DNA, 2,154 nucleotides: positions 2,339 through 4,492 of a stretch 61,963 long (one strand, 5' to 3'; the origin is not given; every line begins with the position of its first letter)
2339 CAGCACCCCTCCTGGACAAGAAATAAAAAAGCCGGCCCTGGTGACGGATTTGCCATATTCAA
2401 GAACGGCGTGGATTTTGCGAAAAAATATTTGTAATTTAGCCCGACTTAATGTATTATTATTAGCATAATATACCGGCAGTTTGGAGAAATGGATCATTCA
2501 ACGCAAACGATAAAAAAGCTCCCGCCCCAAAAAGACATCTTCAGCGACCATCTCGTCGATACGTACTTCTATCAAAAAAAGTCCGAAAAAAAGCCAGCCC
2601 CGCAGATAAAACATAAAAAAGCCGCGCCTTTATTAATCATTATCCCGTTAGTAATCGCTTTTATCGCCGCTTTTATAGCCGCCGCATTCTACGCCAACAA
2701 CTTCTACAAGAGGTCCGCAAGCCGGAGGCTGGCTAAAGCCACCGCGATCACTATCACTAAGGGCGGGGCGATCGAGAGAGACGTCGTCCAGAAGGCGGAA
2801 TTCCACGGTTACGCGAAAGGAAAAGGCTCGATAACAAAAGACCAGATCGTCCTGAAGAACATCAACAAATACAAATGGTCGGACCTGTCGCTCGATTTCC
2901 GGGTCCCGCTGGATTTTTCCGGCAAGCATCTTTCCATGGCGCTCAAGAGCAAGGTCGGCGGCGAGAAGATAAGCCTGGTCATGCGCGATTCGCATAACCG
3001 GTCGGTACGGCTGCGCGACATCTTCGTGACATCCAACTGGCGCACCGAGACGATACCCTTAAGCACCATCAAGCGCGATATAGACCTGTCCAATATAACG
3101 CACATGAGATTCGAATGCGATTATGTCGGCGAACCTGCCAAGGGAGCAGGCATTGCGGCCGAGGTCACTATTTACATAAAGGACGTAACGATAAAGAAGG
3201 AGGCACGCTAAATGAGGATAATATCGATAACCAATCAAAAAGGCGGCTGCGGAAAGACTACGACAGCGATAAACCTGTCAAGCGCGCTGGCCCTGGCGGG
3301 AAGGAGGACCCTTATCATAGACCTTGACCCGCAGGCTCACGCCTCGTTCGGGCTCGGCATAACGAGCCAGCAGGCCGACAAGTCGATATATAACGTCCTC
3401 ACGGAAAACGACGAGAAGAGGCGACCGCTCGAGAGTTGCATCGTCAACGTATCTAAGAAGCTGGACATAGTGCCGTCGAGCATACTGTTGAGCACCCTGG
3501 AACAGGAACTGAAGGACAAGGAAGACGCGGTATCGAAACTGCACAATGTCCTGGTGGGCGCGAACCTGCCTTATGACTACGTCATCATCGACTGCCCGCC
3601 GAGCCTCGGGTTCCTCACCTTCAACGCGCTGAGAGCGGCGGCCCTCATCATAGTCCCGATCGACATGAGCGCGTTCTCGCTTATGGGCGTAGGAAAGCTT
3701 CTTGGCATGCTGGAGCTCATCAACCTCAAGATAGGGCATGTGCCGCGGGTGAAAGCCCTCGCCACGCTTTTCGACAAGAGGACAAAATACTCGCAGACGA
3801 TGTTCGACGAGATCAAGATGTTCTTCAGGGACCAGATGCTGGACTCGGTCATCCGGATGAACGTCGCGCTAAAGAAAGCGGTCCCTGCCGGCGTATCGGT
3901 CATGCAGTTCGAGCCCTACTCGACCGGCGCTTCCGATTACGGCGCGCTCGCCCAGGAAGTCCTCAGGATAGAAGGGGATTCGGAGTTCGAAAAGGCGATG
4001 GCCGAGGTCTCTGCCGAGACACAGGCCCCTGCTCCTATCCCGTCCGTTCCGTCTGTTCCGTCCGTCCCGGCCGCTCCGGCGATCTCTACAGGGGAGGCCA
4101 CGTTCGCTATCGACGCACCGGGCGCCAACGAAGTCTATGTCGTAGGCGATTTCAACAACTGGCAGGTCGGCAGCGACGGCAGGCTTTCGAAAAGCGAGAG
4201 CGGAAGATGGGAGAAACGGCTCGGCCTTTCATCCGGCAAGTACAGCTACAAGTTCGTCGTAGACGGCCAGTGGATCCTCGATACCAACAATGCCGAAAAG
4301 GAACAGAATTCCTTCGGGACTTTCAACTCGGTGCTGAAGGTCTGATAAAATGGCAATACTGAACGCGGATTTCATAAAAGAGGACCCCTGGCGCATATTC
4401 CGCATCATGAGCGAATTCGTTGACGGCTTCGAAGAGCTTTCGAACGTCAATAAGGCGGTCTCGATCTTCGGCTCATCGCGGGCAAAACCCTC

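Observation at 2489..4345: Orphan ParA-type ATPase fused to a glycogen-binding (CBM48/AMPK-beta-like) module, translationally coupled to a membrane protein with a basic tail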

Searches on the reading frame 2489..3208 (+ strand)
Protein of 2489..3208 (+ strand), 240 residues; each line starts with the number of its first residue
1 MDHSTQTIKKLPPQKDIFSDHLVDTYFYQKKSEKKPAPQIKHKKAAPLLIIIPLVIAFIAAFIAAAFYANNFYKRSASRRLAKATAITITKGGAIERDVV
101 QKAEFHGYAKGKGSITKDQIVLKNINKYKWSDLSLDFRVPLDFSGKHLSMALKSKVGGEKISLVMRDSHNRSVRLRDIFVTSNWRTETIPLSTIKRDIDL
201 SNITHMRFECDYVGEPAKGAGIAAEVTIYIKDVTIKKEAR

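Call 3: search_protein_families(library=pfam, proteins=[window:2489-3208:+], max_evalue=0.01)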
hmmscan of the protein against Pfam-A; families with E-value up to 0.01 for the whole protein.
window:2489-3208:+ (240 aa): 0 families

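Call 4: search_protein_families(library=ncbifam, proteins=[window:2489-3208:+], max_evalue=0.01)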
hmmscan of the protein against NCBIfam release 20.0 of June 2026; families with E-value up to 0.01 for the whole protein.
window:2489-3208:+ (240 aa): 0 families

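Call 46: predict_structure(alignment_id=A1)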
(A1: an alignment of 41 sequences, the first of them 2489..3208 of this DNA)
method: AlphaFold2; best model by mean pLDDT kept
length: 240 residues; sequences in the alignment: 41
mean_pLDDT: 84.2   pTM: 0.69
mean pLDDT of the five models: 84.2, 83.2, 82.5, 81.3, 81.1
residues with pLDDT >= 90: 145; 70-90: 40; 50-70: 47; < 50: 8
segments of 3 or more residues with pLDDT < 50: 1-3
pLDDT, mean of each block of 10 residues (from residue 1): 49 56 56 55 68 96 96 83 86 92 96 95 86 97 95 94 97 95 97 89 97 70 85 92
secondary structure, 60 per line:
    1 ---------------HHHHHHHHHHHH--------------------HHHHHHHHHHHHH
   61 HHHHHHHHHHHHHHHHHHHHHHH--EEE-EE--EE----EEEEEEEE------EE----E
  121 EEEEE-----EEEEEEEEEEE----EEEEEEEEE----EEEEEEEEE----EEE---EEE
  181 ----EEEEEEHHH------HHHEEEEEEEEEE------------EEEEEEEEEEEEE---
elements in order: H16-27 H48-83 E86-88 E100-107 E120-125 E131-141 E146-154 E159-167 E172-174 E178-180 E185-190 E203-212 E225-237

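Call 50: fold_search(model_id=the predicted structure, library=pdb)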
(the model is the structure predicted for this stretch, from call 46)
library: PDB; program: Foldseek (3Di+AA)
matches with E <= 10: 1682; with E <= 0.001: 132
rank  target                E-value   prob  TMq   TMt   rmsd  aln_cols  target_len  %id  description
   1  1wzx_B                8.1e-08  1.00  0.46  0.61   4.3       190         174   19  Crystal Structure of Family 30 Carbohydrate Binding Module. (released 2005-03-22)
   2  2c24_A                1.1e-07  1.00  0.47  0.62   4.0       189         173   17  FAMILY 30 CARBOHYDRATE-BINDING MODULE OF CELLULOSOMAL CELLULASE CEL9D- CEL44B OF CLOSTRIDIUM THERMOCELLUM (released 2005-11-22)
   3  2c24_B                1.3e-07  1.00  0.47  0.62   4.1       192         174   18  FAMILY 30 CARBOHYDRATE-BINDING MODULE OF CELLULOSOMAL CELLULASE CEL9D- CEL44B OF CLOSTRIDIUM THERMOCELLUM (released 2005-11-22)
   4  1wmx_B                1.5e-07  1.00  0.45  0.54   5.1       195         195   17  Crystal Structure of Family 30 Carbohydrate Binding Module (released 2004-08-03)
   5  8qpg_TA               1.9e-07  1.00  0.40  0.25   7.4       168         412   14  Turret of Haloferax tailed virus 1 (released 2024-10-09)
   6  1wzx_A                2.2e-07  1.00  0.46  0.61   4.3       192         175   18  Crystal Structure of Family 30 Carbohydrate Binding Module. (released 2005-03-22)
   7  1gwl_A                4.4e-07  1.00  0.42  0.67   5.0       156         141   16  Carbohydrate binding module family29 complexed with mannohexaose (released 2003-03-20)
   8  1wky                  4.9e-07  1.00  0.42  0.24   4.3       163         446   13  Crystal structure of alkaline mannanase from Bacillus sp. strain JAMB-602: catalytic domain and its Carbohydrate Binding (released 2005-06-15)
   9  1w8z_B                7.9e-07  1.00  0.43  0.69   4.2       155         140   15  CBM29-2 mutant K85A: Probing the Mechanism of Ligand Recognition by Family 29 Carbohydrate Binding Modules (released 2005-03-22)
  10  1w9f_A                8.4e-07  1.00  0.43  0.68   4.1       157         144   15  CBM29-2 mutant R112A: Probing the Mechanism of Ligand Recognition by Family 29 Carbohydrate Binding Modules (released 2005-03-22)
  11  3jxs_A                1.1e-06  1.00  0.32  0.43  10.7       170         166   14  Crystal structure of XG34, an evolved xyloglucan binding CBM (released 2009-10-27)
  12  1w9f_B                1.2e-06  1.00  0.43  0.69   4.2       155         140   16  CBM29-2 mutant R112A: Probing the Mechanism of Ligand Recognition by Family 29 Carbohydrate Binding Modules (released 2005-03-22)
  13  1oh3_A                1.2e-06  1.00  0.42  0.67   4.6       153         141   16  E78R mutant of a carbohydrate binding module family 29 (released 2004-05-27)
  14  1w8t_A                1.2e-06  1.00  0.43  0.69   4.0       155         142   14  CBM29-2 mutant K74A complexed with cellulohexaose: Probing the Mechanism of Ligand Recognition by Family 29 Carbohydra (released 2005-03-22)
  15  1wmx_A                1.2e-06  1.00  0.46  0.62   4.1       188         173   18  Crystal Structure of Family 30 Carbohydrate Binding Module (released 2004-08-03)
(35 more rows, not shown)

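Call 64: search_protein_families(library=padloc, proteins=[window:2489-3208:+], max_evalue=0.01)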
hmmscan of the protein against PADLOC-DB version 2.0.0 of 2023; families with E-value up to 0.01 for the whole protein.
window:2489-3208:+ (240 aa): 0 families

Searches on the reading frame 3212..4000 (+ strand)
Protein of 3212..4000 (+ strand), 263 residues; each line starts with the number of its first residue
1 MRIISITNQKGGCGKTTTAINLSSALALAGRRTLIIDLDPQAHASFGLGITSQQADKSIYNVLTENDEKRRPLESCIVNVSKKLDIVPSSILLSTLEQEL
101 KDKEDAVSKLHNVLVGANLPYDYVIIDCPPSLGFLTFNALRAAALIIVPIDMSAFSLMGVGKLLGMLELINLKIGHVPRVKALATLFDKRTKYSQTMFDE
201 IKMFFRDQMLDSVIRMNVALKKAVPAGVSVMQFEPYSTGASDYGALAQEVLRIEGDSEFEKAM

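Call 23: search_solved_structures(query=window:3212-4000:+, max_evalue=1e-10, show_alignments=3)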
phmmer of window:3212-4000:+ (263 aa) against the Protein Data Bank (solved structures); distinct sequences matched with E-value up to 1e-10: 13.
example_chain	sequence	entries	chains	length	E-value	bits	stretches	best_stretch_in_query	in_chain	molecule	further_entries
8ray_B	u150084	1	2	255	1.7e-45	158.5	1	2-252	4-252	ParA family protein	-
1wcv_1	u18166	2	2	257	2e-37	132.1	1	2-252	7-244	SEGREGATION PROTEIN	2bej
2bek_A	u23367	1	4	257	2.6e-36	128.4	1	2-252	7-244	SEGREGATION PROTEIN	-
6iub_A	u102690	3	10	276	8e-34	120.2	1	2-252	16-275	SpoOJ regulator (Soj)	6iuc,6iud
8jmj_A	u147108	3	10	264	9e-33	116.8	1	2-252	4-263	SpoOJ regulator (Soj)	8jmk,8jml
4pfs_A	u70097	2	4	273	5.3e-31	111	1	2-252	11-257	Cobyrinic Acid a,c-diamide synthase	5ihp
5if9_A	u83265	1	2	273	5.4e-31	111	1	2-252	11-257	Cobyrinic Acid a,c-diamide synthase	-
3k9g_A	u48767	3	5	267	6.3e-16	61.7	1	2-209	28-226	PF-32 protein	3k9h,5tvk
7dut_A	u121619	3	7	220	7.1e-14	55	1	3-170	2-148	SOJ protein (Soj)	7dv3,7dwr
1ion_A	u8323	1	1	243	3.8e-13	52.6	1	2-255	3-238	PROBABLE CELL DIVISION INHIBITOR MIND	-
1g3q_A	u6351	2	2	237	1.4e-11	47.5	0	2-252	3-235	CELL DIVISION INHIBITOR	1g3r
5u1g_D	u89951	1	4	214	1.8e-11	47.1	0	1-68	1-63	ParA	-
4dzz_A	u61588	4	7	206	1.9e-11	47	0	1-68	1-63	Plasmid partitioning protein ParF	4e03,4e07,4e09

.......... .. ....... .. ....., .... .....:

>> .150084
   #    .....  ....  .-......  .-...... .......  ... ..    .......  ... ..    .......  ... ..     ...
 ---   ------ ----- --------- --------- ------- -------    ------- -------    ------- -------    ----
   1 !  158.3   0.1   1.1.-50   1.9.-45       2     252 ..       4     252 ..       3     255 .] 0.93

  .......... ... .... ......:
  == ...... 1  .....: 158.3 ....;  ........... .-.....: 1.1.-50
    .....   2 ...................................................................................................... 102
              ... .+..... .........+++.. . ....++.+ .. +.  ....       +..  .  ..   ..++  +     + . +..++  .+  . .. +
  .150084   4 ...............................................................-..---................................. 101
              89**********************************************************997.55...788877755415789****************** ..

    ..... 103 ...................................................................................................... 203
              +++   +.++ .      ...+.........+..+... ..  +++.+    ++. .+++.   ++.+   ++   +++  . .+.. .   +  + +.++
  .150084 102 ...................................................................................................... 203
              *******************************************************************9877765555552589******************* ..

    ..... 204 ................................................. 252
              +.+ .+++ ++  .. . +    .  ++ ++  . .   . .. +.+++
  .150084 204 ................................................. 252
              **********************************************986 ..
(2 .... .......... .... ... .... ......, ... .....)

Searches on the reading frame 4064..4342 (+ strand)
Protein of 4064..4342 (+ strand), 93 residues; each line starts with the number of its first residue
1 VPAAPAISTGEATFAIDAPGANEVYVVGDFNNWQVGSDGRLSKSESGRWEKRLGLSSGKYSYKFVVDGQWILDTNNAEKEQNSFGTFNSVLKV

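Call 22: search_solved_structures(query=window:4064-4342:+, max_evalue=0.01, show_alignments=4)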
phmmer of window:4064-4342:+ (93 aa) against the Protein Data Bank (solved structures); distinct sequences matched with E-value up to 0.01: 35.
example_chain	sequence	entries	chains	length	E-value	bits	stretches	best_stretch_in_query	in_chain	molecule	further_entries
4y0g_A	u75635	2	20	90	1.6e-08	37.9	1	17-92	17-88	5'-AMP-activated protein kinase subunit beta-2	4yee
2f15_A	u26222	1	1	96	2.4e-08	37.3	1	18-92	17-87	5'-AMP-activated protein kinase, beta-2 subunit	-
4yef_A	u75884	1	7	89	2.8e-08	37.1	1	19-93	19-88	5'-AMP-activated protein kinase subunit beta-1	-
2lu3_A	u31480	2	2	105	3.1e-08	37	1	18-92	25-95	5'-AMP-activated protein kinase subunit beta-2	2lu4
1z0m_A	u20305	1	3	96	3.5e-08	36.8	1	19-93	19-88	5'-AMP-activated protein kinase, beta-1 subunit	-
1z0n_A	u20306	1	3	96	5.2e-08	36.3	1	19-93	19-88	5'-AMP-activated protein kinase, beta-1 subunit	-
7jhg_B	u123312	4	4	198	1.6e-07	34.7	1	19-91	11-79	5'-AMP-activated protein kinase subunit beta-2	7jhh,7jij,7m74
4rer_B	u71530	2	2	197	1.7e-07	34.7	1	19-91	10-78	5'-AMP-activated protein kinase subunit beta-2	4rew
6e4t_B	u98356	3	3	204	1.9e-07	34.5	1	19-93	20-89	5'-AMP-activated protein kinase subunit beta-1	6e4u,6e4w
6b2e_B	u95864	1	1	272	2e-07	34.4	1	18-91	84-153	5'-AMP-activated protein kinase subunit beta-2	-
4qfg_B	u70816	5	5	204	4.6e-07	33.3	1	19-93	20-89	5'-AMP-activated protein kinase subunit beta-1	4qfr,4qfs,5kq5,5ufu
4zhx_B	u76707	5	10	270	5.8e-07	32.9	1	19-93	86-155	5'-AMP-activated protein kinase subunit beta-1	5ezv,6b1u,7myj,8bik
4cfe_B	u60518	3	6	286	6.3e-07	32.8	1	19-93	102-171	5'-AMP-ACTIVATED PROTEIN KINASE SUBUNIT BETA-1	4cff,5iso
5t5t_B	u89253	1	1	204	7.1e-07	32.6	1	19-93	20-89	5'-AMP-activated protein kinase subunit beta-1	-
6c9f_B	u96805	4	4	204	7.5e-07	32.6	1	19-93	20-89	5'-AMP-activated protein kinase subunit beta-1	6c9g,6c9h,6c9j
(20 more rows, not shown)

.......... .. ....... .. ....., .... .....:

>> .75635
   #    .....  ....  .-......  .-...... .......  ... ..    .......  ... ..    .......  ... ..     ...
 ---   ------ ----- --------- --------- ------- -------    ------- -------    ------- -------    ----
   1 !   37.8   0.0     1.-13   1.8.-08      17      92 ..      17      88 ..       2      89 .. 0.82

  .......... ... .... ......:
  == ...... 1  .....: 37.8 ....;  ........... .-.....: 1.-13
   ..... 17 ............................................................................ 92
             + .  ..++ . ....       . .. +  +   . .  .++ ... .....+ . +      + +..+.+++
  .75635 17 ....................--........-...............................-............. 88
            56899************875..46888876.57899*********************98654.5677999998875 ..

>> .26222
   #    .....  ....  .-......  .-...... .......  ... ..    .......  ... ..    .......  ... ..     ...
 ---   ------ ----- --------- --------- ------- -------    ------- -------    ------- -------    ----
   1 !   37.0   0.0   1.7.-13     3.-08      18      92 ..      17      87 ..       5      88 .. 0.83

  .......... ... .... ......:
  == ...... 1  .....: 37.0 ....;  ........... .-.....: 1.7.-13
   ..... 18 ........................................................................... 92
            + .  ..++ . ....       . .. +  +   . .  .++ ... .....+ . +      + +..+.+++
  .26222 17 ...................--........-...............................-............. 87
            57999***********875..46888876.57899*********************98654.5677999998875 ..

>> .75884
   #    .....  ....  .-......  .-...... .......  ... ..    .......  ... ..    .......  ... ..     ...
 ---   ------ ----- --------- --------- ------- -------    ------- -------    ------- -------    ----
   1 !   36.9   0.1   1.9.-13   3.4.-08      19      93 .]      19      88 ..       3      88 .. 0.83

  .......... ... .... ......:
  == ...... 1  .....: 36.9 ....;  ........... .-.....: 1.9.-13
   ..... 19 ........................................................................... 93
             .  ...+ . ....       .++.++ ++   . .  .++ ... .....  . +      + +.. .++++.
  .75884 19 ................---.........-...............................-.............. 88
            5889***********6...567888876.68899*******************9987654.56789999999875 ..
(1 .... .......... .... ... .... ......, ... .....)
